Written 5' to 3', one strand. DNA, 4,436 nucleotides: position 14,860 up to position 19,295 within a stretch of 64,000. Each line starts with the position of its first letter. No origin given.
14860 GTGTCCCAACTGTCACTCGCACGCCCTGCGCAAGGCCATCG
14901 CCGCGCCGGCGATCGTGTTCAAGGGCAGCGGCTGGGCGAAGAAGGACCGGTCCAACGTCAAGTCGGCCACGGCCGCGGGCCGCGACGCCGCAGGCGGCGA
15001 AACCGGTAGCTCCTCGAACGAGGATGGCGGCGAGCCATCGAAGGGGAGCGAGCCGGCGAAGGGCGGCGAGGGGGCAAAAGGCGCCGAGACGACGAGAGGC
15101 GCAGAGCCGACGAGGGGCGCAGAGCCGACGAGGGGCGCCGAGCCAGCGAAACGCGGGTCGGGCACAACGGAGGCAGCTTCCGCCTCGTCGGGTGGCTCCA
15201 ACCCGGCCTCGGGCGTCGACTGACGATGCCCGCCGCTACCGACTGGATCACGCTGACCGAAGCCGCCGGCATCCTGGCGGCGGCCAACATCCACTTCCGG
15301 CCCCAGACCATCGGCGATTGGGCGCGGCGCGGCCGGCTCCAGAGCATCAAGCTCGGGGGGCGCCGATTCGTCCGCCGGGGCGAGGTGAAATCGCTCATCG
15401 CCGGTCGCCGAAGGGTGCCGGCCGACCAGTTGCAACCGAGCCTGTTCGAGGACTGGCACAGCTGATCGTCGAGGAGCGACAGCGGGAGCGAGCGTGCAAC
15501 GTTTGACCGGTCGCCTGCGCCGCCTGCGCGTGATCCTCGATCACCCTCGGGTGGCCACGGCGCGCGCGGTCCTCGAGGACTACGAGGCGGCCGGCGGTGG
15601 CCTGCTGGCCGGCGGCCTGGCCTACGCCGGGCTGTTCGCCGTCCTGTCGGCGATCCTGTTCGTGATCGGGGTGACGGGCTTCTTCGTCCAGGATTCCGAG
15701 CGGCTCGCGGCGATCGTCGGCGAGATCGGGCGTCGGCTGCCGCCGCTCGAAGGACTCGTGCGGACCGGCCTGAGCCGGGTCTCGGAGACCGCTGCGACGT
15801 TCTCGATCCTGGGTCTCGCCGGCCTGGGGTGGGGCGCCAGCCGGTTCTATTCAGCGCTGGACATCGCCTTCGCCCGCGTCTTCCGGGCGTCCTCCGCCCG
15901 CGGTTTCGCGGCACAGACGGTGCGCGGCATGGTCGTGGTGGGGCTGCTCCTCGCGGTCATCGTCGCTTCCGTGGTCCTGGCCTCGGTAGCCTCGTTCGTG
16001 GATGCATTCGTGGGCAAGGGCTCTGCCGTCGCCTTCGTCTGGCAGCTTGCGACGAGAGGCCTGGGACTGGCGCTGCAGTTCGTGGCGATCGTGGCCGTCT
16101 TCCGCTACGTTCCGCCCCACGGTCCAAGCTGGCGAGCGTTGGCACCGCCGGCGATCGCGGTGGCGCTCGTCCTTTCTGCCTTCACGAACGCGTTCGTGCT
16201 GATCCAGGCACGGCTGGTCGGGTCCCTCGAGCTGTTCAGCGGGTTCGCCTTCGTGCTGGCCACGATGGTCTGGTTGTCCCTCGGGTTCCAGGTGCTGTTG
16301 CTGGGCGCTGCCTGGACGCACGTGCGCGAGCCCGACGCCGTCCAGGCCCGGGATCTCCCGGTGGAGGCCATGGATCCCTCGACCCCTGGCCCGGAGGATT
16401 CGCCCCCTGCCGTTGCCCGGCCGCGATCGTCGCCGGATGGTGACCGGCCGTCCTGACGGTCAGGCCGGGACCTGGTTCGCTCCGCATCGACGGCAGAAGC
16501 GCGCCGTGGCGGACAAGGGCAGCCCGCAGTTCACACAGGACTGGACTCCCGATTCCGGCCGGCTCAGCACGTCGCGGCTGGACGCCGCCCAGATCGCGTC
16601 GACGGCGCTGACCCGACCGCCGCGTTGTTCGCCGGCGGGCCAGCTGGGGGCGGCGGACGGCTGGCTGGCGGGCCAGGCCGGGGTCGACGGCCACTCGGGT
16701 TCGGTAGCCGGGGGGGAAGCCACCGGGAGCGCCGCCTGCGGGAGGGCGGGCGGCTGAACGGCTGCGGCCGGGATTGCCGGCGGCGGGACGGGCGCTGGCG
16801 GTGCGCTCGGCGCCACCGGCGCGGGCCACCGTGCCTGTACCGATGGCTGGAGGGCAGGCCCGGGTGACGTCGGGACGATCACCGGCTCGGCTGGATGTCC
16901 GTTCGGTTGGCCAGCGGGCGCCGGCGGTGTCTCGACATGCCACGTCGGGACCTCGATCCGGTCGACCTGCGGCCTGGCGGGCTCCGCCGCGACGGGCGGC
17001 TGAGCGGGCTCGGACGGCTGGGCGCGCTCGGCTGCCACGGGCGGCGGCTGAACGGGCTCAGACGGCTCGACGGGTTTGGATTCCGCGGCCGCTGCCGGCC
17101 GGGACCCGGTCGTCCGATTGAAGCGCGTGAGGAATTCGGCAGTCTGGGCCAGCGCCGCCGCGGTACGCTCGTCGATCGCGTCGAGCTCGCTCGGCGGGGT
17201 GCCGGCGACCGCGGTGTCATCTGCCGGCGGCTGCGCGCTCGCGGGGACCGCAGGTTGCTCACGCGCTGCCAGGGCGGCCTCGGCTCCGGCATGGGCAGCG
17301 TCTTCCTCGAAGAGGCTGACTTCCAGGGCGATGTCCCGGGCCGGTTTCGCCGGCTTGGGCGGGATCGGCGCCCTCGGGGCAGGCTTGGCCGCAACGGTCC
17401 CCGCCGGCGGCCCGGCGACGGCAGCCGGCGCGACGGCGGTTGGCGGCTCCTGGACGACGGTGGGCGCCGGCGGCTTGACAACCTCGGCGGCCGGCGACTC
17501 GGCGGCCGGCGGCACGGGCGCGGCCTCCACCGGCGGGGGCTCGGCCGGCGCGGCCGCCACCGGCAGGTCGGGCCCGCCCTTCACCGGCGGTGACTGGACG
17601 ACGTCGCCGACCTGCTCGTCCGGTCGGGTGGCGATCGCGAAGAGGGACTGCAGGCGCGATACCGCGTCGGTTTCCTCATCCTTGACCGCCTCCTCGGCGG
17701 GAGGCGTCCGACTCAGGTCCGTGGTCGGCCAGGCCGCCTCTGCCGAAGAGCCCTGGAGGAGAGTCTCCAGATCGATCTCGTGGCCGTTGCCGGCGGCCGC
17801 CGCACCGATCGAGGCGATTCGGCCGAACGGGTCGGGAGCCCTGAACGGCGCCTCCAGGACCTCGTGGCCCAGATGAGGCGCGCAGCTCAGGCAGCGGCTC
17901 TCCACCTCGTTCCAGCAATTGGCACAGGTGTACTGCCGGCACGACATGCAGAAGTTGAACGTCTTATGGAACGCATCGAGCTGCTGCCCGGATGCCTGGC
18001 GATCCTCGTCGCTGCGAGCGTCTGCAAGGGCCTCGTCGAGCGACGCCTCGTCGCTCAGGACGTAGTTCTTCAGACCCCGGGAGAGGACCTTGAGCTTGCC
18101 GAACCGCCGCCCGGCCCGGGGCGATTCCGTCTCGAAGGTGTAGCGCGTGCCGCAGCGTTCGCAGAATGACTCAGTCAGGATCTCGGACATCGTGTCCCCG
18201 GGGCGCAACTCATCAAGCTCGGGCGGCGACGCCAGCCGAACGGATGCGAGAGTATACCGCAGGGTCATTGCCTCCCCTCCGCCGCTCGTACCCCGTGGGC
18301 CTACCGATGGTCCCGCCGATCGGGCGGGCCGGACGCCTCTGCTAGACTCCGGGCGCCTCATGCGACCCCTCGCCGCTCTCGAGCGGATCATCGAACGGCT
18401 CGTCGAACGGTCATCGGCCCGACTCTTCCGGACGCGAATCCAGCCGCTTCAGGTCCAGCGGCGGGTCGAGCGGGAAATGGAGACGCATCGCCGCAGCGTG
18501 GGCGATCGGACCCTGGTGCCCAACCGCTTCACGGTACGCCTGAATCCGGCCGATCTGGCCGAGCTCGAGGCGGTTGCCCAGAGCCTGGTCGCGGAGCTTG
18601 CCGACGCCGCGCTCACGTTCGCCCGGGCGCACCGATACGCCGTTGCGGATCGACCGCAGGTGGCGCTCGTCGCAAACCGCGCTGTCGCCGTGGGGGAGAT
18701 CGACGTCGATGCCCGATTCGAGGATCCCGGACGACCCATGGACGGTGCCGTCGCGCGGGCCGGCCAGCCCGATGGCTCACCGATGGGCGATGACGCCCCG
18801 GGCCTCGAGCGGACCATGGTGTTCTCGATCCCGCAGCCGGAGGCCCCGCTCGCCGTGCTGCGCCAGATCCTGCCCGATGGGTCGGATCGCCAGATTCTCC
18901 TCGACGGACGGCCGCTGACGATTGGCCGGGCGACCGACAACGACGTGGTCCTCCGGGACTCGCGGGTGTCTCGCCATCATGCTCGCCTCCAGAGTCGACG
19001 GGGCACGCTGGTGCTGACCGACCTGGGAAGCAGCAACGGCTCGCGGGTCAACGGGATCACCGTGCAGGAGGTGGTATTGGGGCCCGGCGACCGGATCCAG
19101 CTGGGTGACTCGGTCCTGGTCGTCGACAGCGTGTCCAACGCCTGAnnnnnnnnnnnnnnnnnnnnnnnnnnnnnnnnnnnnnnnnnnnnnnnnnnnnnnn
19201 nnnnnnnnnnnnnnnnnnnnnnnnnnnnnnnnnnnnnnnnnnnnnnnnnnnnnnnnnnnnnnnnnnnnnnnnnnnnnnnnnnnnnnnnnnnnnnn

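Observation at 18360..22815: Actinobacterial-type fhaA-fhaB-rodA-pbpA cell-wall cluster lacking pstP, pknA and pknB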

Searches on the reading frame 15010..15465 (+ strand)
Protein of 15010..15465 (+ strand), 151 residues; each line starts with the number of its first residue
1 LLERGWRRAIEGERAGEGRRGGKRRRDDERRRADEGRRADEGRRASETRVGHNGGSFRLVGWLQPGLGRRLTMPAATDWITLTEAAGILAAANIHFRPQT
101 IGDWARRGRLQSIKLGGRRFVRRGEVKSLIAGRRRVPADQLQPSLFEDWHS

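Call 18: search_protein_families(library=pfam, proteins=[window:15010-15465:+], max_evalue=0.001)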
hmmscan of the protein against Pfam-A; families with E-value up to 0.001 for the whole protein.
window:15010-15465:+ (151 aa): 1 family
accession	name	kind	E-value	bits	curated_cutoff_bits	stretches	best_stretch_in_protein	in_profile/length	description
PF12728.13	HTH_17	-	0.00065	20.3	27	1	81-133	3-50/51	Helix-turn-helix domain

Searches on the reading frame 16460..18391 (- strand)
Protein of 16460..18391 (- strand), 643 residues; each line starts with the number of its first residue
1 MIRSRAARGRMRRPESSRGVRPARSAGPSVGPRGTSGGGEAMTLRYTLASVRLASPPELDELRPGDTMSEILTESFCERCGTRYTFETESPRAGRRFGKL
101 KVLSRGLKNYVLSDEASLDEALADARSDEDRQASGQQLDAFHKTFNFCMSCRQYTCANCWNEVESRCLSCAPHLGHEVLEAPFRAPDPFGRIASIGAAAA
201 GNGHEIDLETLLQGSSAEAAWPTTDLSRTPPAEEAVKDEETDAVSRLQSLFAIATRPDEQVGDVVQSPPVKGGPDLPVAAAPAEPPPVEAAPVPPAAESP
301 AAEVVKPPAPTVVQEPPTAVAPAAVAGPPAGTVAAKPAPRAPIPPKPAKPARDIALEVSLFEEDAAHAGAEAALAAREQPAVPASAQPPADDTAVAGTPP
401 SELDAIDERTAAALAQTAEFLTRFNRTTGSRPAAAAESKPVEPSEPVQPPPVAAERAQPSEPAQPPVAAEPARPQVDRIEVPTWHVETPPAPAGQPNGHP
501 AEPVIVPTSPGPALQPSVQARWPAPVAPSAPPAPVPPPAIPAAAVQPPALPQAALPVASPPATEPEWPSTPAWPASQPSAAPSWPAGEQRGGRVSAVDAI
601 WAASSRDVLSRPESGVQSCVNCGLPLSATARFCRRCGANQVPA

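Call 3: search_protein_families(library=pfam, proteins=[window:16460-18391:-], max_evalue=0.01)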
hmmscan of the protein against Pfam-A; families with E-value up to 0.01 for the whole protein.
window:16460-18391:- (643 aa): 3 families
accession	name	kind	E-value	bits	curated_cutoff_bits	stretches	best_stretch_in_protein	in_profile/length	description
PF13240.11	Zn_Ribbon_1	-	5.7e-05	23.2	25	1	619-638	2-21/23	zinc-ribbon domain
PF13248.11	Zn_ribbon_3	-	0.0016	18.3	27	1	617-639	3-25/26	zinc-ribbon domain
PF12773.13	DZR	-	0.0018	18.8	27.3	1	617-637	25-45/45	Double zinc ribbon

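Call 51: search_protein_families(library=ncbifam, proteins=[window:16460-18190:-], max_evalue=0.001)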
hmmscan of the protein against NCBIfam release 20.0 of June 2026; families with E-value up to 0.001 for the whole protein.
window:16460-18190:- (576 aa): 0 families

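Call 72: search_protein_families(library=pfam, proteins=[window:16460-18190:-], max_evalue=10)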
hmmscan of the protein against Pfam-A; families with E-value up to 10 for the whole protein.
window:16460-18190:- (576 aa): 6 families
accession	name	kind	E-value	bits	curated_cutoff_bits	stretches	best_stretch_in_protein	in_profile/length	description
PF13240.11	Zn_Ribbon_1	-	5e-05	23.4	25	1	552-571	2-21/23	zinc-ribbon domain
PF13248.11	Zn_ribbon_3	-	0.0014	18.4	27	1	550-572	3-25/26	zinc-ribbon domain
PF12773.13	DZR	-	0.0016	19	27.3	1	550-570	25-45/45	Double zinc ribbon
PF18912.6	DZR_2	-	0.053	13.8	27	1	551-569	38-55/56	Double zinc ribbon domain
PF24460.1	DUF7575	-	0.12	12.2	28.5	1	548-571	2-25/28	Domain of unknown function (DUF7575)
PF17032.10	Zn_ribbon_15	-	0.16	13.2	28.9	1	546-570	49-73/73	zinc-ribbon family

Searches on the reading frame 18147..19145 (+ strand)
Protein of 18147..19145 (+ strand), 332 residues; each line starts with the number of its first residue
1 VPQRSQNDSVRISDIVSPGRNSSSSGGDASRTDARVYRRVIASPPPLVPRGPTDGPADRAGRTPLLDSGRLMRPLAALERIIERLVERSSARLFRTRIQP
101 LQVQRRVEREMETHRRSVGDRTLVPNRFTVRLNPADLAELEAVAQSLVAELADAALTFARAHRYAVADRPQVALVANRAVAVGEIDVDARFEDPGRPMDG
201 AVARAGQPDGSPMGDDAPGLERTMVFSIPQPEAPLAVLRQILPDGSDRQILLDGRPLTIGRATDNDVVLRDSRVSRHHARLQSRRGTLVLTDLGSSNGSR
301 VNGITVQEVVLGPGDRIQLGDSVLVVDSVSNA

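Call 3: search_protein_families(library=pfam, proteins=[window:18147-19145:+], max_evalue=0.01)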
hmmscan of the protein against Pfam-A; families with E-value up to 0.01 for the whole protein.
window:18147-19145:+ (332 aa): 3 families
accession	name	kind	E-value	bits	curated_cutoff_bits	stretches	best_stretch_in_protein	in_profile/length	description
PF12401.13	FhaA_N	-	1.9e-25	90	25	1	75-187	1-114/115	FhaA, N-terminal domain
PF00498.31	FHA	-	2.7e-19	69.8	20.7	1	258-320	2-67/67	FHA domain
PF16697.10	Yop-YscD_cpl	-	1.4e-15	57.7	33.2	1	251-325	13-89/94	Inner membrane component of T3SS, cytoplasmic domain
